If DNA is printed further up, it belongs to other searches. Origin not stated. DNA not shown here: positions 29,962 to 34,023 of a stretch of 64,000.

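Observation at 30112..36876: NuoE/NuoF-like module operonic with a single 1253-aa [2Fe-2S]-GltD-ferredoxin-molybdopterin-like fusion lacking the Mo-ligand Cys/Sec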

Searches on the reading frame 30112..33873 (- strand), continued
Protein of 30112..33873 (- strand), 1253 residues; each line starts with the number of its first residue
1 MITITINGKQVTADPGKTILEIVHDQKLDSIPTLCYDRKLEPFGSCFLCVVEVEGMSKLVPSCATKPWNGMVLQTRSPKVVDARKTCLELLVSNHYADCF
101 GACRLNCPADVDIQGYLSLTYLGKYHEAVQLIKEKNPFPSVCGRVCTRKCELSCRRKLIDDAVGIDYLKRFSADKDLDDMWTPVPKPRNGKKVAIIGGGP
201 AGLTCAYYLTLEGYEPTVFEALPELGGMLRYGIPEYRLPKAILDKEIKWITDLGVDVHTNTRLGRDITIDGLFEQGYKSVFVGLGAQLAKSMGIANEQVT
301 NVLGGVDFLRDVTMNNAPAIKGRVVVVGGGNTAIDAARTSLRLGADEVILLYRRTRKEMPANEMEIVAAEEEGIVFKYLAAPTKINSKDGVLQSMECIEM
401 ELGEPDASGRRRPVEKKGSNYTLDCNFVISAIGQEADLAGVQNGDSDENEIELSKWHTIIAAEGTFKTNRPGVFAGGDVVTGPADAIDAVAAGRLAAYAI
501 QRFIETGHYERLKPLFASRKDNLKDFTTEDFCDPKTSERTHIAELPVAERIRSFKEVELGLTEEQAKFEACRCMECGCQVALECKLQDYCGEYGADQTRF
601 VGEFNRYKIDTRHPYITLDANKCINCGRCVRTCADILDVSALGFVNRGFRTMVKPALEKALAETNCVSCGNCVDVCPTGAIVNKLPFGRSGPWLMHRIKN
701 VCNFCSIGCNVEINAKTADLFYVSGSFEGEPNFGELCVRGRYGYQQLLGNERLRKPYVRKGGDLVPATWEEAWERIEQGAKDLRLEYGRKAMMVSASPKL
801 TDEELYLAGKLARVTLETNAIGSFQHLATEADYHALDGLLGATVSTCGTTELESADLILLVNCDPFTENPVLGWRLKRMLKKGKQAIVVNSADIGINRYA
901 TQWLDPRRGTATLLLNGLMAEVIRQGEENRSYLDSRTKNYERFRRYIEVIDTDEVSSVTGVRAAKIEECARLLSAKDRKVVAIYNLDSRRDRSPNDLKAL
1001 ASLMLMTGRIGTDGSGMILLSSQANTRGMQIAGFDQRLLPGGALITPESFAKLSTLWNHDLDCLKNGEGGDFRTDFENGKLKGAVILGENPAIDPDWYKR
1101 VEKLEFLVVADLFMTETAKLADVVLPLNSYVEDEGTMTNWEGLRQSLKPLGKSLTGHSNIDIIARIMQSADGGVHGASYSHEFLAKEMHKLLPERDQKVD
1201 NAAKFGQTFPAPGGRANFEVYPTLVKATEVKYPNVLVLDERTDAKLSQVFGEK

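Call 23: find_related_loci(query=A1, collection=genome_contigs, flank=6000)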
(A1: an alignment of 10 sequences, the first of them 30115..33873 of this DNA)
Query A1 (1253 aa) in genome_contigs; peptide patterns used: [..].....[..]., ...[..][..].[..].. (x = any residue, [..] = any of these).
599 stretches matched a pattern (row limit reached: there are more); 587 encode a relative of the query (tblastn E <= 1e-3); the best 80 are kept; 80 distinct loci.
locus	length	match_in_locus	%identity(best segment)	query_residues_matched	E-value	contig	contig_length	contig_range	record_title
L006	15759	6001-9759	95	1-1253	0e+0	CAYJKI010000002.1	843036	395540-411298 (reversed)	MAG TPA_asm: uncultured Ignavibacteria bacterium isolate ERP124720_co1_89 genome assembly, contig: NODE_8_length_843036_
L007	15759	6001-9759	85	1-1253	0e+0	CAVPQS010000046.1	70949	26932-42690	MAG: uncultured bacterium isolate MFD10097.bin.1.9 genome assembly, contig: contig_21238, whole genome shotgun sequence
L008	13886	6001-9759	83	1-1253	0e+0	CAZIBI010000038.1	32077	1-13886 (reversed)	MAG TPA_asm: uncultured Ignavibacteria bacterium isolate binchicken_co199_86 genome assembly, contig: NODE_1228_length_3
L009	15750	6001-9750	79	1-1253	0e+0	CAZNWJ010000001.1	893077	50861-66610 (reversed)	MAG TPA_asm: uncultured Ignavibacteria bacterium isolate binchicken_co16_17 genome assembly, contig: NODE_1_length_89307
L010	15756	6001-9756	78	1-1252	0e+0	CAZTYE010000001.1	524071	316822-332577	MAG TPA_asm: uncultured Ignavibacteria bacterium isolate binchicken_co16_162 genome assembly, contig: NODE_4_length_5240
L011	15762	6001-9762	67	1-1252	0e+0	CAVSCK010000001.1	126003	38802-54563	MAG: uncultured bacterium isolate MFD05942.bin.1.428 genome assembly, contig: contig_127931, whole genome shotgun sequen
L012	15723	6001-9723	58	1-1249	0e+0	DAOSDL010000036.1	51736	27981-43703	MAG TPA_asm: Bacteroidota bacterium isolate AMR_MDS_1832 NODE_390_length_51736_cov_10.031598, whole genome shotgun seque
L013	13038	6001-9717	58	1-1246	0e+0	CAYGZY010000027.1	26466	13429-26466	MAG TPA_asm: uncultured Chlorobiaceae bacterium isolate ERP119294_co2_531 genome assembly, contig: k141_571445, whole ge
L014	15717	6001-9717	57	1-1246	0e+0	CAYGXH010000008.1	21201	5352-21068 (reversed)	MAG TPA_asm: uncultured Chlorobiaceae bacterium isolate ERP119294_co1_130 genome assembly, contig: NODE_3055_length_2120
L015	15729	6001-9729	58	1-1249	0e+0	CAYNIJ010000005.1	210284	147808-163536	MAG TPA_asm: uncultured Ignavibacteriales bacterium isolate SRP302447_co2_58 genome assembly, contig: NODE_208_length_21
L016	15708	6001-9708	57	1-1245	0e+0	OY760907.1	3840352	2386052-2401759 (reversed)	MAG: uncultured candidate division Zixibacteria bacterium isolate 2d357583-1faf-4436-89ad-6f0e4817d39a genome assembly,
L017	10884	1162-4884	57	1-1249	0e+0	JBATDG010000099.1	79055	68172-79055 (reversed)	MAG: Bacteroidota bacterium isolate MFD10475_ilm_asm_bin42 k127_166542, whole genome shotgun sequence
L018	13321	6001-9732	56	1-1249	0e+0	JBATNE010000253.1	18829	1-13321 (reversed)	MAG: Candidatus Zixiibacteriota bacterium isolate MFD10473_ilm_asm_bin15 k127_230379, whole genome shotgun sequence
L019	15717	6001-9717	57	1-1246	0e+0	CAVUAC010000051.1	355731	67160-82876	MAG: uncultured Bacteroidetes bacterium isolate MFD04408.bin.2.163 genome assembly, contig: contig_46420, whole genome s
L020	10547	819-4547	58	1-1249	0e+0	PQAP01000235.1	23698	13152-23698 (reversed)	MAG: candidate division GN15 bacterium isolate FeB_12 scaffold235, whole genome shotgun sequence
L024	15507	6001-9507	59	1-1170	0e+0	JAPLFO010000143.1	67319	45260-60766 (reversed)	MAG: Ignavibacteriales bacterium isolate LacPavin_0419_WC90_MAG_51_8 LacPavin_0419_WC90_scaffold_122325, whole genome sh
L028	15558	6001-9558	49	2-1193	0e+0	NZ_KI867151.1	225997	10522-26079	Syntrophorhabdus aromaticivorans UI SynarDRAFT_SAI.3, whole genome shotgun sequence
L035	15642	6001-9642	47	2-1219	0e+0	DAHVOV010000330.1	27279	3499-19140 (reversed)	MAG TPA_asm: Candidatus Aminicenantes bacterium isolate clean593 k141_47724, whole genome shotgun sequence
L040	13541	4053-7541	46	1-1168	0e+0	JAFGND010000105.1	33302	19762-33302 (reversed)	MAG: Candidatus Coatesbacteria bacterium isolate Zod_Metabat.53 k87_14111924, whole genome shotgun sequence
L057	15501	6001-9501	43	2-1210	0e+0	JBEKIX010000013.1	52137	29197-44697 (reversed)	MAG: Acidobacteriota bacterium isolate SPRUCE 30 SPRUCE_30_13, whole genome shotgun sequence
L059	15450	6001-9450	41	2-1168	0e+0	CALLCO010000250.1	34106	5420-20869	MAG: Candidatus Ozemobacteraceae bacterium isolate N1_Bin_METABAT__69_1 genome assembly, contig: c_000003117654, whole g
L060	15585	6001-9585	41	2-1213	0e+0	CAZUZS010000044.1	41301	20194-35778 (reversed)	MAG TPA_asm: uncultured Calditrichaceae bacterium isolate binchicken_co129_674 genome assembly, contig: NODE_2319_length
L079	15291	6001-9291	44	2-1142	0e+0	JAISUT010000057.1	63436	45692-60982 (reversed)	MAG: Acidobacteriota bacterium isolate Md513_bin91 k119_115697, whole genome shotgun sequence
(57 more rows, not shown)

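Call 59: search_protein_families(library=pfam, proteins=[L035:2615-3622:+, L040:755-1738:+, L057:2586-3620:+, L059:2489-3589:+, L024:2028-3029:+, L079:2949-3467:+, L028:2419-3474:+], max_evalue=0.01)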
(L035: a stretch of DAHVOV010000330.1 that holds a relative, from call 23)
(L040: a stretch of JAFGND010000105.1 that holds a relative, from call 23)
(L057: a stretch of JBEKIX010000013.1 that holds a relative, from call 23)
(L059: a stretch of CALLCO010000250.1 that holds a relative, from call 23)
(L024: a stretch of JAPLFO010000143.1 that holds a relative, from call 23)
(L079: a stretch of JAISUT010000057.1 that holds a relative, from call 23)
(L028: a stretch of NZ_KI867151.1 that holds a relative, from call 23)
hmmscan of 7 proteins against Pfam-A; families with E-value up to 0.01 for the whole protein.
L035:2615-3622:+ (336 aa): 2 families
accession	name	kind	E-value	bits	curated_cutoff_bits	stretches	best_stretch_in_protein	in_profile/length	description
PF00072.30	Response_reg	-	6.3e-19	68.6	30.2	1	6-120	1-110/111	Response regulator receiver domain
PF01037.27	AsnC_trans_reg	-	5.9e-14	52.2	25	2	160-214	11-65/73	Lrp/AsnC ligand binding domain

L040:755-1738:+ (328 aa): 3 families
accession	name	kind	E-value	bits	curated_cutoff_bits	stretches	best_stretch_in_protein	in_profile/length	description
PF00072.30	Response_reg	-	4.9e-16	59.3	30.2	1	5-115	1-110/111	Response regulator receiver domain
PF01037.27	AsnC_trans_reg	-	1.7e-13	50.7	25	2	156-206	15-65/73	Lrp/AsnC ligand binding domain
PF22482.2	AsnC_trans_reg_3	-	1.4e-05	25.6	24.4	1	157-208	29-79/95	PF0864 C-terminal dimeric alpha+beta barrel domain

L057:2586-3620:+ (345 aa): 2 families
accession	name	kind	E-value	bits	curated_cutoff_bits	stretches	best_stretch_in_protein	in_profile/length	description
PF00072.30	Response_reg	-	4.5e-24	85.2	30.2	1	19-133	1-110/111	Response regulator receiver domain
PF01037.27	AsnC_trans_reg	-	6e-10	39.3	25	1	169-227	10-68/73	Lrp/AsnC ligand binding domain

L059:2489-3589:+ (367 aa): 2 families
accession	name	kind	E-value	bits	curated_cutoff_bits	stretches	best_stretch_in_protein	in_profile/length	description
PF01037.27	AsnC_trans_reg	-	1.3e-12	47.9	25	2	294-356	2-65/73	Lrp/AsnC ligand binding domain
PF00072.30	Response_reg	-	0.00015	22.4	30.2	1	53-133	10-85/111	Response regulator receiver domain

L024:2028-3029:+ (334 aa): 2 families
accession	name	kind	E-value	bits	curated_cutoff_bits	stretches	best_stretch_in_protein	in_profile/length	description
PF01037.27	AsnC_trans_reg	-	6.1e-09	36.1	25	1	262-324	3-66/73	Lrp/AsnC ligand binding domain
PF22482.2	AsnC_trans_reg_3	-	0.0094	16.5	24.4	0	274-325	29-79/95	PF0864 C-terminal dimeric alpha+beta barrel domain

L079:2949-3467:+ (173 aa): 2 families
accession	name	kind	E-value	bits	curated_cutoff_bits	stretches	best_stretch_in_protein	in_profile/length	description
PF01037.27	AsnC_trans_reg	-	3.5e-13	49.7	25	1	21-84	7-68/73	Lrp/AsnC ligand binding domain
PF03927.19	NapD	-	0.0061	17.1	28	0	105-167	7-67/76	NapD protein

L028:2419-3474:+ (352 aa): 3 families
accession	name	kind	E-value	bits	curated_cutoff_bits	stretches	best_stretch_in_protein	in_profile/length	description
PF00072.30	Response_reg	-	2.4e-22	79.6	30.2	1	22-135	1-109/111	Response regulator receiver domain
PF01037.27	AsnC_trans_reg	-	9.7e-15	54.7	25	2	169-232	3-66/73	Lrp/AsnC ligand binding domain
PF22482.2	AsnC_trans_reg_3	-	0.00012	22.6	24.4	1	179-244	26-90/95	PF0864 C-terminal dimeric alpha+beta barrel domain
